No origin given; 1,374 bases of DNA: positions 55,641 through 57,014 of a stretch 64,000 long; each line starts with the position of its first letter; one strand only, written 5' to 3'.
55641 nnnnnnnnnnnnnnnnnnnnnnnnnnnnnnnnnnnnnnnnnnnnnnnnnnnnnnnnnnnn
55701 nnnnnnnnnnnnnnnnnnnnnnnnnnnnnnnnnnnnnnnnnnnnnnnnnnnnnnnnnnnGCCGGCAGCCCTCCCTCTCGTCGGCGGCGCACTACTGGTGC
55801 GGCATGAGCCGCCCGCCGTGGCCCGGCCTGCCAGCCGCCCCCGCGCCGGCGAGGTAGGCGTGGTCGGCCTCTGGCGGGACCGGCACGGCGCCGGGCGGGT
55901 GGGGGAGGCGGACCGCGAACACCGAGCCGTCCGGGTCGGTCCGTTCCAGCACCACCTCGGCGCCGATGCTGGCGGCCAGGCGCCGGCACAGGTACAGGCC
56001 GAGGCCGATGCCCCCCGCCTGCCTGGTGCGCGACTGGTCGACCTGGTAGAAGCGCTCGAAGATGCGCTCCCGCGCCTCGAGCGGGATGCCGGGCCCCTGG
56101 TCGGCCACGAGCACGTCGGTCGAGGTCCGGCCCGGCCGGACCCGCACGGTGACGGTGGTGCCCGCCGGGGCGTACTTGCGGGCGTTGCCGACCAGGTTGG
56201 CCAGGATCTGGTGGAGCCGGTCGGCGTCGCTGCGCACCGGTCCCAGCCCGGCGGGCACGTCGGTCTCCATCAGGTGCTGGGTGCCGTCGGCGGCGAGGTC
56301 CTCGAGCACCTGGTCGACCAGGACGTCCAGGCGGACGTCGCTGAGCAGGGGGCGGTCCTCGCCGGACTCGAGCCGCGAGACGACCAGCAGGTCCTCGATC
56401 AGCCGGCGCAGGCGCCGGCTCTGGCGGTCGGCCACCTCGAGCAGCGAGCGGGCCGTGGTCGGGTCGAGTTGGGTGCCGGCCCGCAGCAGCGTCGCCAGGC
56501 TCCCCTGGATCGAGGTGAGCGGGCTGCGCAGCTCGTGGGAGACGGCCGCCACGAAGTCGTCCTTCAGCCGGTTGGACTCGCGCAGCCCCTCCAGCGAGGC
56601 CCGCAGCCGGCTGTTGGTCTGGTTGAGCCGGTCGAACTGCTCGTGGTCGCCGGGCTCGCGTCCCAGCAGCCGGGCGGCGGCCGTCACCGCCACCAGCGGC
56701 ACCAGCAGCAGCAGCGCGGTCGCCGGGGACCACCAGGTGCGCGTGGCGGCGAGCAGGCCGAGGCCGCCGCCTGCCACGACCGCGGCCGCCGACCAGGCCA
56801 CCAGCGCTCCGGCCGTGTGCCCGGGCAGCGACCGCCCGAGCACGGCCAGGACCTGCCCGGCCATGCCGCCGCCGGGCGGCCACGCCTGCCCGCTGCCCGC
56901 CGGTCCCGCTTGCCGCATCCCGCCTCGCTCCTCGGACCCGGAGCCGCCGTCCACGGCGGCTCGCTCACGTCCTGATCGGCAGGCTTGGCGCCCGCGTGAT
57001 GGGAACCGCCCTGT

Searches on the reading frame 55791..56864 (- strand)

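Call 41: search_protein_families(library=pfam, proteins=[window:55791-56864:-], max_evalue=0.01)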
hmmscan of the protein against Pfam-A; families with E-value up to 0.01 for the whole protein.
window:55791-56864:- (357 aa): 4 families
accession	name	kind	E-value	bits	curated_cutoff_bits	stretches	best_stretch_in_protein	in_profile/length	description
PF02518.31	HATPase_c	-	4e-26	92.1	26.4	1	213-323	2-110/111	Histidine kinase-, DNA gyrase B-, and HSP90-like ATPase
PF00512.31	HisKA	-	9.6e-20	70.8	26.9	1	101-168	2-66/66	His Kinase A (phospho-acceptor) domain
PF13581.12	HATPase_c_2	-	0.00018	22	27.4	1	221-300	40-112/127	Histidine kinase-like ATPase domain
PF13567.11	DUF4131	-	0.0078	16.4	31.6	0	24-110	5-92/165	Domain of unknown function (DUF4131)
